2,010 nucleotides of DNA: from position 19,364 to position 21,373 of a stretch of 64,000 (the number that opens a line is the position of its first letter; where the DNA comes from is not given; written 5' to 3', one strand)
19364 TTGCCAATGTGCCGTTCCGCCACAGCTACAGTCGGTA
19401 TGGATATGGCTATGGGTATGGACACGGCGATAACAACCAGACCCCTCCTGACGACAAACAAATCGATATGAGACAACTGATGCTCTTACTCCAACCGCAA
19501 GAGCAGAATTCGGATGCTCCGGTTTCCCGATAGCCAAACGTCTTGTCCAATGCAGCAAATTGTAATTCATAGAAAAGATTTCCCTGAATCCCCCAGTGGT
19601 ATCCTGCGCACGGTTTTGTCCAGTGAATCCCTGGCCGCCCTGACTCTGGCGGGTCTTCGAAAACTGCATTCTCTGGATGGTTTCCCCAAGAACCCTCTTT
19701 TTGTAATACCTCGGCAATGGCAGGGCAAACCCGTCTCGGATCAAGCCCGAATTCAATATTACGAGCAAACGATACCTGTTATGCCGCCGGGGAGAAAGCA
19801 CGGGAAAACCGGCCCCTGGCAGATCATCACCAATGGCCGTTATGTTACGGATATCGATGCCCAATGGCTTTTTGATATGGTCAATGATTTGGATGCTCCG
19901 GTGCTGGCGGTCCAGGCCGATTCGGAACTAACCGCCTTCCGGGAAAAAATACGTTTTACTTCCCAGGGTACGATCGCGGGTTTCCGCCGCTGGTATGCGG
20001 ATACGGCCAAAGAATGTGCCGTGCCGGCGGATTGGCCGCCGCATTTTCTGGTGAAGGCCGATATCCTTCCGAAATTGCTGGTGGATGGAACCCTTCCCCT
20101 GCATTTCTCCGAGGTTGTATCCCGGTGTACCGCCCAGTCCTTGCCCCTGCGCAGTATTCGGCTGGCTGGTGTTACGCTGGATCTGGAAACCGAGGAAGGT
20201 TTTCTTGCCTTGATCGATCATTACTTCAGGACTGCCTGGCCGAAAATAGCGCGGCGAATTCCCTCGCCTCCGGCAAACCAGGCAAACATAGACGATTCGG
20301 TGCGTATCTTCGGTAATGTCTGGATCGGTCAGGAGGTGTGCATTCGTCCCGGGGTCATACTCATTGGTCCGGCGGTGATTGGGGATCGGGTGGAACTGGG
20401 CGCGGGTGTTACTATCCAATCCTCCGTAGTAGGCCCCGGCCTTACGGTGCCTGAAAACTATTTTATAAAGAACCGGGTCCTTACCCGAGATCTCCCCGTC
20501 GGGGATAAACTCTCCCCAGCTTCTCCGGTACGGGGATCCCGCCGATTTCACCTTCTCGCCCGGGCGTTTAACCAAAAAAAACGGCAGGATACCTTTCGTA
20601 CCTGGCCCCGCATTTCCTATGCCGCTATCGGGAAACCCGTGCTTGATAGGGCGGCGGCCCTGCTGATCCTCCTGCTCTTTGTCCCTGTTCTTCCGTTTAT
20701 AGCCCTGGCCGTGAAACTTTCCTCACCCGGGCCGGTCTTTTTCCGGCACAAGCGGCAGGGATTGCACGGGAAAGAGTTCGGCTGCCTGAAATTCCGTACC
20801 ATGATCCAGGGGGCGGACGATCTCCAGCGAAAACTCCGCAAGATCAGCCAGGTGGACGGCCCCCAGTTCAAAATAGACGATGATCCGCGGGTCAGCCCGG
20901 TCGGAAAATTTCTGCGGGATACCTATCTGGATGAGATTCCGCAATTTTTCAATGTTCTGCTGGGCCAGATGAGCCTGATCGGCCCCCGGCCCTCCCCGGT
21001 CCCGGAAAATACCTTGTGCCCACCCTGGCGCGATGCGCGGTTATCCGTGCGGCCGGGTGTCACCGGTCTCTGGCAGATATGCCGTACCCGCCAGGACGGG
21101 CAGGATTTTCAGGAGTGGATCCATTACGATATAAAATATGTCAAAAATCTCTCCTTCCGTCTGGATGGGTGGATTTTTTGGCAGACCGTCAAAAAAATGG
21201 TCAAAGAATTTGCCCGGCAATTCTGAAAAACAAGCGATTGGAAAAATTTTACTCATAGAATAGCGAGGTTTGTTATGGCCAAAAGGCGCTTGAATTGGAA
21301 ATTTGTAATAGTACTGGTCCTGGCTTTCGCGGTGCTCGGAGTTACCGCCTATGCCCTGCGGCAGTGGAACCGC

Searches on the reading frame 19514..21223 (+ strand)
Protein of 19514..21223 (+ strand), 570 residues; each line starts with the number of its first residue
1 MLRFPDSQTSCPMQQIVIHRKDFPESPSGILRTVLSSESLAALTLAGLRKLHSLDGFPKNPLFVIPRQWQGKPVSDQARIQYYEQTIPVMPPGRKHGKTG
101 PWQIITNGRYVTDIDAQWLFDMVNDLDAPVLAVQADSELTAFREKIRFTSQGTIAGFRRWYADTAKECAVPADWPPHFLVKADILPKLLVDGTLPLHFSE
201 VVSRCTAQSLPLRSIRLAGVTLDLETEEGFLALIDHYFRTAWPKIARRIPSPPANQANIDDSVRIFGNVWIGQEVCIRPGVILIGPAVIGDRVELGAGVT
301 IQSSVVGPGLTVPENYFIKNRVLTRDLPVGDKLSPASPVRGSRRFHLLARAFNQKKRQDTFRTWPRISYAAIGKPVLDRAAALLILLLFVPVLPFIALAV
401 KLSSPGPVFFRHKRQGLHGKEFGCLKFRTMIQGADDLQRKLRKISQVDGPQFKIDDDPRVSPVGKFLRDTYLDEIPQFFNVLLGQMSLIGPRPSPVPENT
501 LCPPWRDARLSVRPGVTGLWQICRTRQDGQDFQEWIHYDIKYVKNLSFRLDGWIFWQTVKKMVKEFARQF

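Call 9: search_protein_families(library=ncbifam, proteins=[window:19514-21223:+], max_evalue=0.001)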
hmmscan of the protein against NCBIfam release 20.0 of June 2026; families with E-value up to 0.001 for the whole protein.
window:19514-21223:+ (570 aa): 16 families
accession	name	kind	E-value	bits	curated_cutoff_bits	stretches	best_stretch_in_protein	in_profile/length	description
TIGR03025.1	EPS_sugtrans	subfamily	3e-74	250.9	295.55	1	370-564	254-440/445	exopolysaccharide biosynthesis polyprenyl glycosylphosphotransferase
TIGR03023.1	WcaJ_sugtrans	equivalog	3e-59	201.5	410.75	1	370-564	259-448/453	undecaprenyl-phosphate glucose phosphotransferase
TIGR03022.1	WbaP_sugtrans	subfamily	2e-52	178.9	403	1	374-564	259-451/456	undecaprenyl-phosphate galactose phosphotransferase WbaP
NF041877.1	EPS_EpsZ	equivalog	2.6e-51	174.7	800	1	377-560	269-450/459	exopolysaccharide biosynthesis polyisoprenyl-phosphate hexose-1-phosphate transferase EpsZ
NF052601.1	undeca_RfbP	equivalog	3e-49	167.5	330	1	366-563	37-236/244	undecaprenyl-phosphate galactose phosphotransferase family protein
TIGR03013.1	EpsB_2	subfamily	6.6e-45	154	393.35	1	371-561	252-435/443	TIGR03013 family XrtA/PEP-CTERM system glycosyltransferase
NF007518.0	PRK10124.1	equivalog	3.5e-36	124.9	684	1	378-561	278-456/464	undecaprenyl-phosphate glucose phosphotransferase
NF011751.0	PRK15204.1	equivalog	9e-34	116.9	907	1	375-564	281-471/476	undecaprenyl-phosphate galactose phosphotransferase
NF050817.1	PolSacchBiosHfsE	equivalog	3e-32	112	750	1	371-560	269-457/467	polysaccharide biosynthesis protein HfsE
NF045514.1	glycotran_HepC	equivalog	7.1e-21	74.5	140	1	372-493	115-211/220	heterocyst development glycosyltransferase HepC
TIGR03992.1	Arch_glmU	subfamily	5.8e-06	25.4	292.1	1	254-327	234-308/393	bifunctional sugar-1-phosphate nucleotidylyltransferase/acetyltransferase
TIGR01173.1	glmU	equivalog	4.6e-05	22.4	366.85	1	262-330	256-324/452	bifunctional UDP-N-acetylglucosamine diphosphorylase/glucosamine-1-phosphate N-acetyltransferase GlmU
NF002060.0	PRK00892.1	subfamily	5.5e-05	22.4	207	1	254-306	111-163/345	UDP-3-O-(3-hydroxymyristoyl)glucosamine N-acyltransferase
TIGR01853.1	lipid_A_lpxD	equivalog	9.5e-05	21.5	242.5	1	256-305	104-153/325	UDP-3-O-(3-hydroxymyristoyl)glucosamine N-acyltransferase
NF052502.1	man1P_GTase_Rv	exception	0.00011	21.2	440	1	267-333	245-311/352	mannose-1-phosphate guanylyltransferase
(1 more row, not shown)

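Call 12: search_protein_families(library=pfam, proteins=[window:19514-21223:+], max_evalue=0.01)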
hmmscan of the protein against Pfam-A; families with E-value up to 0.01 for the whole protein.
window:19514-21223:+ (570 aa): 3 families
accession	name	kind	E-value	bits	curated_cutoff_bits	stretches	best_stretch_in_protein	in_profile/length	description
PF02397.22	Bac_transf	-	3.4e-59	199.8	27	1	374-564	1-179/179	Bacterial sugar transferase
PF00132.30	Hexapep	-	3.6e-07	30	27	1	268-301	1-34/36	Bacterial transferase hexapeptide (six repeats)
PF25084.1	LbH_EIF2B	-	0.00023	21.6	54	1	258-331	11-83/105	EIF2B subunit epsilon LbH domain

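Call 22: find_homologous_proteins(query=window:19514-21223:+, max_evalue=0.00001)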
Query window:19514-21223:+ (570 aa): 5750 proteins with E <= 0.00001 among 8000 candidates; the best 120 are listed.
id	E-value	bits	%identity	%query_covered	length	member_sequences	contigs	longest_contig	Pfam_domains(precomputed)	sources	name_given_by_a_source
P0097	0.0e+0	1324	100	100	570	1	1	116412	PF00132.31,PF25087.2,PF02397.23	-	-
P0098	2.4e-243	827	66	98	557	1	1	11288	PF02397.23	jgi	-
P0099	4.6e-215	734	57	100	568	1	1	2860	PF25087.2,PF25084.2,PF02397.23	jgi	jgi:lipopolysaccharide/colanic/teichoic acid biosynthesis glycosyltransferase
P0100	2.8e-214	731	58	98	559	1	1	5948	PF00132.31,PF25087.2,PF25084.2,PF02397.23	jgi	jgi:lipopolysaccharide/colanic/teichoic acid biosynthesis glycosyltransferase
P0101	4.3e-214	730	59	98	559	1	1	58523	PF00132.31,PF25087.2,PF25084.2,PF02397.23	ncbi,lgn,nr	ncbi:MAG: sugar transferase [Sedimentisphaerales bacterium]|nr:sugar transferase [Sedimentisphaerale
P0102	2.0e-206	705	57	98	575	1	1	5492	PF25087.2,PF25084.2,PF02397.23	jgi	jgi:lipopolysaccharide/colanic/teichoic acid biosynthesis glycosyltransferase/NDP-sugar pyrophosphor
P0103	2.2e-203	695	55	98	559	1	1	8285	PF00132.31,PF25087.2,PF25084.2,PF02397.23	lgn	-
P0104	6.9e-203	693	56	98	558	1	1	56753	PF25087.2,PF25084.2,PF02397.23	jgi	-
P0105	2.6e-190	652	52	98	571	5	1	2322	PF00132.31,PF25087.2,PF02397.23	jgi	-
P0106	4.9e-189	648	52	98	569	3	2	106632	PF00132.31,PF25087.2,PF25084.2,PF02397.23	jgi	jgi:lipopolysaccharide/colanic/teichoic acid biosynthesis glycosyltransferase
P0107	9.6e-189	647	51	98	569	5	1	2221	PF00132.31,PF25087.2,PF25084.2,PF02397.23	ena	-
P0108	1.7e-187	643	52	98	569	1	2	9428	PF00132.31,PF25087.2,PF02397.23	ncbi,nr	ncbi:MAG: sugar transferase [Sedimentisphaerales bacterium]|nr:sugar transferase [Sedimentisphaerale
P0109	6.0e-186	638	50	98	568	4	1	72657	PF00132.31,PF25087.2,PF25084.2,PF02397.23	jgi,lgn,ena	-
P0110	1.8e-185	636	51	98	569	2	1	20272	PF00132.31,PF25087.2,PF25084.2,PF02397.23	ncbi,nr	ncbi:MAG: sugar transferase [Sedimentisphaerales bacterium]|nr:sugar transferase [Sedimentisphaerale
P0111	3.8e-184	632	50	98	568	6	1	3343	PF00132.31,PF25087.2,PF25084.2,PF02397.23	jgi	jgi:lipopolysaccharide/colanic/teichoic acid biosynthesis glycosyltransferase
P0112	4.6e-182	625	51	98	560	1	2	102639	PF00132.31,PF25087.2,PF25084.2,PF02397.23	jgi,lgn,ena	-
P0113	6.1e-181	621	51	98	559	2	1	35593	PF00132.31,PF25087.2,PF25084.2,PF02397.23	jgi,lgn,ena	-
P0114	2.9e-173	596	49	98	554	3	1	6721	PF00132.31,PF25087.2,PF25084.2,PF02397.23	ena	-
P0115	1.1e-171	590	49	98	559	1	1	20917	PF00132.31,PF25087.2,PF25084.2,PF02397.23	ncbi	-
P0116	4.3e-171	588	48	98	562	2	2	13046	PF00132.31,PF25087.2,PF25084.2,PF02397.23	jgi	-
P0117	1.6e-170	587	48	98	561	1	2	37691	PF25087.2,PF25084.2,PF02397.23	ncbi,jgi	-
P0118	1.8e-170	586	49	98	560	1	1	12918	PF00132.31,PF25087.2,PF25084.2,PF02397.23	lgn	-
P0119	1.4e-169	583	48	98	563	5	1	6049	PF00132.31,PF25087.2,PF02397.23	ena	-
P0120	1.1e-168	581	47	98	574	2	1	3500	PF00132.31,PF25087.2,PF25084.2,PF02397.23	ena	-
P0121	2.7e-168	579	49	98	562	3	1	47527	PF14602.13,PF00132.31,PF25087.2,PF25084.2,PF02397.23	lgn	-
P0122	3.4e-168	579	47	98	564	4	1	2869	PF00132.31,PF25087.2,PF25084.2,PF02397.23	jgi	-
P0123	3.8e-168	579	47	98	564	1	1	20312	PF25087.2,PF25084.2,PF02397.23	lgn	-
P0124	4.2e-168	579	48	97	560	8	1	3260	PF00132.31,PF25087.2,PF25084.2,PF02397.23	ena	-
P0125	5.7e-168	578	48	98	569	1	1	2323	PF00132.31,PF25087.2,PF25084.2,PF02397.23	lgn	-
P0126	1.3e-167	577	47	98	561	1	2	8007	PF25087.2,PF25084.2,PF02397.23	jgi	jgi:lipopolysaccharide/colanic/teichoic acid biosynthesis glycosyltransferase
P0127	1.7e-167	577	47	98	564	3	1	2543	PF25084.2,PF02397.23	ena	-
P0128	2.2e-167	576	47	98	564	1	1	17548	PF25087.2,PF25084.2,PF02397.23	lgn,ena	-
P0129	5.5e-167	575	47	98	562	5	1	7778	PF25087.2,PF25084.2,PF02397.23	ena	-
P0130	9.0e-167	574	48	98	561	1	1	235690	PF25087.2,PF25084.2,PF02397.23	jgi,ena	-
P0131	1.2e-166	574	48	98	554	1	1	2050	PF00132.31,PF25087.2,PF25084.2,PF02397.23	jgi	-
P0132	8.4e-166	571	48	98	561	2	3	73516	PF00132.31,PF25087.2,PF25084.2,PF02397.23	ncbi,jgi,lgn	-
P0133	1.3e-165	570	48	98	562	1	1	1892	PF25087.2,PF25084.2,PF02397.23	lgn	-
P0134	1.4e-165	570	46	98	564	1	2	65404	PF25087.2,PF25084.2,PF02397.23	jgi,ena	-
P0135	1.4e-165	570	47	98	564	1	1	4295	PF25087.2,PF02397.23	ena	-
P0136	2.4e-165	569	46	98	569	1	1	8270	PF25087.2,PF25084.2,PF02397.23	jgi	jgi:lipopolysaccharide/colanic/teichoic acid biosynthesis glycosyltransferase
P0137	2.8e-165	569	47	98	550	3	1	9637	PF00132.31,PF25087.2,PF25084.2,PF02397.23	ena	-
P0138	3.4e-165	569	47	98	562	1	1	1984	PF00132.31,PF25087.2,PF25084.2,PF02397.23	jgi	jgi:lipopolysaccharide/colanic/teichoic acid biosynthesis glycosyltransferase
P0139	4.9e-165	568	47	98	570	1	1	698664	PF00132.31,PF25084.2,PF02397.23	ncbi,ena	-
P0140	5.1e-165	568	47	98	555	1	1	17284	PF25087.2,PF25084.2,PF02397.23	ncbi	-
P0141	6.2e-165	568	46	98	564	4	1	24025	PF25087.2,PF25084.2,PF02397.23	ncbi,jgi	ncbi:MAG: sugar transferase [Planctomycetota bacterium]|jgi:lipopolysaccharide/colanic/teichoic acid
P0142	6.3e-165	568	47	98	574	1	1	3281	PF00132.31,PF25084.2,PF02397.23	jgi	jgi:lipopolysaccharide/colanic/teichoic acid biosynthesis glycosyltransferase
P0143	8.2e-165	568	47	98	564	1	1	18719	PF25087.2,PF25084.2,PF02397.23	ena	-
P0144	1.1e-164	567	47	98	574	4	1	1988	PF00132.31,PF25087.2,PF25084.2,PF02397.23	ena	-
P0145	1.1e-164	567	47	98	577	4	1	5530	PF00132.31,PF25087.2,PF25084.2,PF02397.23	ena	-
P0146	1.1e-164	567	47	98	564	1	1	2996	PF25087.2,PF25084.2,PF02397.23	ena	-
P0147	1.2e-164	567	48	98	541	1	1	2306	PF25087.2,PF25084.2,PF02397.23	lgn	-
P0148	1.4e-164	567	47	98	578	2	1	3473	PF00132.31,PF25087.2,PF25084.2,PF02397.23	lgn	-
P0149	1.5e-164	567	47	98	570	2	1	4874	PF00132.31,PF02397.23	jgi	jgi:lipopolysaccharide/colanic/teichoic acid biosynthesis glycosyltransferase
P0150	1.6e-164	567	46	98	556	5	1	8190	PF25087.2,PF02397.23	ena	-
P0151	1.9e-164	567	47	98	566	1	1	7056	PF00132.31,PF25087.2,PF25084.2,PF02397.23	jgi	jgi:lipopolysaccharide/colanic/teichoic acid biosynthesis glycosyltransferase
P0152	3.1e-164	566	47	98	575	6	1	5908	PF02397.23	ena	-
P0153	3.8e-164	566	46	98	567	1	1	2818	PF25087.2,PF25084.2,PF02397.23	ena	-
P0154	6.5e-164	565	47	98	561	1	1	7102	PF00132.31,PF25087.2,PF25084.2,PF02397.23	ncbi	-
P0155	6.8e-164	565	47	98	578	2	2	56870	PF00132.31,PF25087.2,PF25084.2,PF02397.23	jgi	-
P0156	8.7e-164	564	47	98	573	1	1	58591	PF25087.2,PF25084.2,PF02397.23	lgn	-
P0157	9.0e-164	564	48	99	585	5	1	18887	PF00132.31,PF25087.2,PF25084.2,PF02397.23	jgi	-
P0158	9.1e-164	564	46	98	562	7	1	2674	PF00132.31,PF25087.2,PF25084.2,PF02397.23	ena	-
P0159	9.7e-164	564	46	98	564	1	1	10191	PF25087.2,PF25084.2,PF02397.23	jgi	-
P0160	1.2e-163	564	45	98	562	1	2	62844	PF00132.31,PF25087.2,PF25084.2,PF02397.23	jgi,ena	-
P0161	1.5e-163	564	46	98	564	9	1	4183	PF25087.2,PF25084.2,PF02397.23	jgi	-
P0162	1.6e-163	563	46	98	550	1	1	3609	PF00132.31,PF25087.2,PF25084.2,PF02397.23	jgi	jgi:lipopolysaccharide/colanic/teichoic acid biosynthesis glycosyltransferase/acetyltransferase-like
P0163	1.9e-163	563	48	95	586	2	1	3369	PF00132.31,PF25087.2,PF25084.2,PF02397.23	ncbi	-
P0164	2.3e-163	563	48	98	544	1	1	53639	PF00132.31,PF25087.2,PF25084.2,PF02397.23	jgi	jgi:lipopolysaccharide/colanic/teichoic acid biosynthesis glycosyltransferase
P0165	2.7e-163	563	46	98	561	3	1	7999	PF00132.31,PF25087.2,PF25084.2,PF02397.23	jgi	jgi:lipopolysaccharide/colanic/teichoic acid biosynthesis glycosyltransferase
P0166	4.1e-163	562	46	98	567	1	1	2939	PF25087.2,PF25084.2,PF02397.23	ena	-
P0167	7.2e-163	561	46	98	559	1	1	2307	PF25087.2,PF25084.2,PF02397.23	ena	-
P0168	1.0e-162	561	48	98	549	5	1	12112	PF25087.2,PF25084.2,PF02397.23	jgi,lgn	jgi:lipopolysaccharide/colanic/teichoic acid biosynthesis glycosyltransferase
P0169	1.3e-162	560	47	98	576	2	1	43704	PF00132.31,PF25084.2,PF02397.23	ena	-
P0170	1.7e-162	560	46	98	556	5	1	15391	PF02397.23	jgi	-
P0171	2.1e-162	560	47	98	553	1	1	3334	PF00132.31,PF25087.2,PF25084.2,PF02397.23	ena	-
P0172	2.4e-162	560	47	98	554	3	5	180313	PF00132.31,PF25087.2,PF25084.2,PF02397.23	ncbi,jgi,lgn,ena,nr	ncbi:MAG TPA: hypothetical protein HPP66_14350 [Planctomycetes bacterium]|nr:hypothetical protein [P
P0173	3.3e-162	559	46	98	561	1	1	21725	PF00132.31,PF25087.2,PF25084.2,PF02397.23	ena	-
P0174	4.0e-162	559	46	98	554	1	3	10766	PF00132.31,PF25087.2,PF25084.2,PF02397.23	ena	-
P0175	5.5e-162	558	47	98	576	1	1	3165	PF25087.2,PF25084.2,PF02397.23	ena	-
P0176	6.3e-162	558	46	98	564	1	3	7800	PF00132.31,PF25087.2,PF25084.2,PF02397.23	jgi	-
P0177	6.3e-162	558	47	95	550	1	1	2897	PF25087.2,PF25084.2,PF02397.23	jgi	-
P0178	7.0e-162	558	46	98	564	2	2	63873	PF25087.2,PF25084.2,PF02397.23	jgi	jgi:lipopolysaccharide/colanic/teichoic acid biosynthesis glycosyltransferase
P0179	9.8e-162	558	46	98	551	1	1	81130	PF25087.2,PF25084.2,PF02397.23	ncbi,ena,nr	ncbi:MAG: sugar transferase [Planctomycetes bacterium]|nr:sugar transferase [Planctomycetota bacteri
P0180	1.0e-161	557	47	98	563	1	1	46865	PF00132.31,PF25087.2,PF25084.2,PF02397.23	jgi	jgi:lipopolysaccharide/colanic/teichoic acid biosynthesis glycosyltransferase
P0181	1.1e-161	557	47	98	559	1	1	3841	PF00132.31,PF25087.2,PF25084.2,PF02397.23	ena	-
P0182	1.5e-161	557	46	98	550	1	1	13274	PF00132.31,PF25087.2,PF25084.2,PF02397.23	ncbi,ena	-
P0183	2.7e-161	556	46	98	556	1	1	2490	PF00132.31,PF25087.2,PF25084.2,PF02397.23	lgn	-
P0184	2.7e-161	556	48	98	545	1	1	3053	PF25087.2,PF25084.2,PF02397.23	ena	-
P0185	3.1e-161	556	45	98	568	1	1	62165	PF25087.2,PF25084.2,PF02397.23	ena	-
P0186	3.7e-161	556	47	96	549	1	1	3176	PF25087.2,PF25084.2,PF02397.23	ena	-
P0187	5.1e-161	555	46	98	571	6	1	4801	PF00132.31,PF25087.2,PF25084.2,PF02397.23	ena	-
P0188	6.4e-161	555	47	98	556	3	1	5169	PF00132.31,PF02397.23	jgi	jgi:lipopolysaccharide/colanic/teichoic acid biosynthesis glycosyltransferase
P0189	7.5e-161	555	47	98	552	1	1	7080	PF00132.31,PF25087.2,PF25084.2,PF02397.23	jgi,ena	jgi:lipopolysaccharide/colanic/teichoic acid biosynthesis glycosyltransferase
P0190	7.6e-161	555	45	98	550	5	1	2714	PF00132.31,PF25087.2,PF25084.2,PF02397.23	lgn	-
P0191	8.6e-161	554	47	98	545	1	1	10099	PF00132.31,PF25087.2,PF25084.2,PF02397.23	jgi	-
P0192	9.1e-161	554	46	98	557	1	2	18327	PF25087.2,PF25084.2,PF02397.23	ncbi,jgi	ncbi:MAG: sugar transferase [Phycisphaerales bacterium]|jgi:lipopolysaccharide/colanic/teichoic acid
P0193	9.2e-161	554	46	98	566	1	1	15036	PF25087.2,PF02397.23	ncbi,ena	-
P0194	9.6e-161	554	47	98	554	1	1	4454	PF00132.31,PF25087.2,PF25084.2,PF02397.23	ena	-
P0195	9.7e-161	554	45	98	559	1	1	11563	PF25084.2,PF02397.23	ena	-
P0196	1.3e-160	554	48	94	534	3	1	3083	PF00132.31,PF25087.2,PF25084.2,PF02397.23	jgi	jgi:lipopolysaccharide/colanic/teichoic acid biosynthesis glycosyltransferase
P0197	1.5e-160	554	46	98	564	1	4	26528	PF00132.31,PF25087.2,PF25084.2,PF02397.23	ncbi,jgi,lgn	-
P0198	2.8e-160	553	47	98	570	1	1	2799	PF00132.31,PF25087.2,PF25084.2,PF02397.23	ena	-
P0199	3.1e-160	553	47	98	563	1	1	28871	PF00132.31,PF25087.2,PF25084.2,PF02397.23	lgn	-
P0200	3.1e-160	553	46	98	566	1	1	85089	PF00132.31,PF25087.2,PF02397.23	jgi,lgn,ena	-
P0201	3.2e-160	553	46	98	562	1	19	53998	PF00132.31,PF25087.2,PF25084.2,PF02397.23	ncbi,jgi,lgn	-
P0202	3.8e-160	552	45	98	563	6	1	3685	PF00132.31,PF25087.2,PF25084.2,PF02397.23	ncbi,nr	ncbi:MAG TPA: hypothetical protein ENH34_03920 [Phycisphaerales bacterium]|nr:hypothetical protein [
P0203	4.2e-160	552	47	98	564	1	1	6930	PF02397.23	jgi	-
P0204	4.4e-160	552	46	98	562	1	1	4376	PF00132.31,PF25087.2,PF25084.2,PF02397.23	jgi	jgi:lipopolysaccharide/colanic/teichoic acid biosynthesis glycosyltransferase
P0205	4.5e-160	552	46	98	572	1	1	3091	PF00132.31,PF25087.2,PF25084.2,PF02397.23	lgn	-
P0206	5.3e-160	552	47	98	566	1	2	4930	PF00132.31,PF25087.2,PF02397.23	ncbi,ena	-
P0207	5.6e-160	552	46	98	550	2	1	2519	PF00132.31,PF25087.2,PF25084.2,PF02397.23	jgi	jgi:lipopolysaccharide/colanic/teichoic acid biosynthesis glycosyltransferase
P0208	6.0e-160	552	45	98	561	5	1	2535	PF25087.2,PF25084.2,PF02397.23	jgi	-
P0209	7.4e-160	551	48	98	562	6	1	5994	PF00132.31,PF25087.2,PF25084.2,PF02397.23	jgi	jgi:lipopolysaccharide/colanic/teichoic acid biosynthesis glycosyltransferase/acetyltransferase-like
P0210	8.7e-160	551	46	98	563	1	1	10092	PF00132.31,PF25087.2,PF25084.2,PF02397.23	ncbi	-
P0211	1.1e-159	551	46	98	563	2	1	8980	PF00132.31,PF25087.2,PF25084.2,PF02397.23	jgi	jgi:lipopolysaccharide/colanic/teichoic acid biosynthesis glycosyltransferase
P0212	1.2e-159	551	45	98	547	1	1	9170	PF25087.2,PF02397.23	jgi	jgi:lipopolysaccharide/colanic/teichoic acid biosynthesis glycosyltransferase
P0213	1.4e-159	550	45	98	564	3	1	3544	PF00132.31,PF25087.2,PF25084.2,PF02397.23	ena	-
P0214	1.5e-159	550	45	98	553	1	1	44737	PF00132.31,PF02397.23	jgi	jgi:lipopolysaccharide/colanic/teichoic acid biosynthesis glycosyltransferase/NDP-sugar pyrophosphor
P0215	1.6e-159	550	47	96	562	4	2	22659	PF00132.31,PF25087.2,PF25084.2,PF02397.23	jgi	-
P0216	1.7e-159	550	46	98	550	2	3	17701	PF25087.2,PF25084.2,PF02397.23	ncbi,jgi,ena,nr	ncbi:MAG: hypothetical protein DRP65_03985 [Planctomycetota bacterium]|nr:MAG: hypothetical protein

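Call 35: predict_structure(alignment_id=A2)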
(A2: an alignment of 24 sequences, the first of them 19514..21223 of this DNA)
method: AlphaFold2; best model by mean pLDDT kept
length: 570 residues; sequences in the alignment: 24
mean_pLDDT: 60.6   pTM: 0.56
mean pLDDT of the five models: 60.6, 59.5, 59.4, 59.2, 58.3
residues with pLDDT >= 90: 85; 70-90: 151; 50-70: 94; < 50: 240
segments of 3 or more residues with pLDDT < 50: 1-11, 95-99, 138-163, 244-255, 330-344, 355-371, 407-409, 411-546, 565-570
pLDDT, mean of each block of 10 residues (from residue 1): 29 79 62 85 86 68 87 64 86 51 87 79 79 71 36 37 69 90 87 88 92 84 88 86 49 63 88 90 91 92 91 90 70 39 51 46 38 53 59 59 51 37 40 39 36 34 37 34 29 32 28 24 29 26 42 53 45
secondary structure, 60 per line:
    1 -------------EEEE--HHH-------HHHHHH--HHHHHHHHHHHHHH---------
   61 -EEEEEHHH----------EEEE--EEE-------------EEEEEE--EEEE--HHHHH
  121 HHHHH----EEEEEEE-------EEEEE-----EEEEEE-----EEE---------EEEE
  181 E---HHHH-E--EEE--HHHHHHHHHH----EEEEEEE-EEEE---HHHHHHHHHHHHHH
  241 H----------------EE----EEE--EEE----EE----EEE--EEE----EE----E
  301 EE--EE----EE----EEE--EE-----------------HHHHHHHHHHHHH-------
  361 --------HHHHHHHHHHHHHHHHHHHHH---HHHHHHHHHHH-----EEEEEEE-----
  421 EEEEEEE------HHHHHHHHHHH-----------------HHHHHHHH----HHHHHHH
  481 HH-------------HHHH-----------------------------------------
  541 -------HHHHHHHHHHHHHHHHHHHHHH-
elements in order: E14-17 H30-35 H38-51 E62-66 E80-83 E86-88 E102-107 E110-113 H116-125 E130-136 E144-148 E154-159 E165-167 E177-181 H185-188 E193-195 H198-207 E212-218 E220-223 H227-241 E264-266 E269-271 E282-284 E287-289 E300-302 E317-319 H341-353 H369-389 H393-403 E409-415 E421-427 H434-444 H462-469 H474-482 H496-499 H548-569
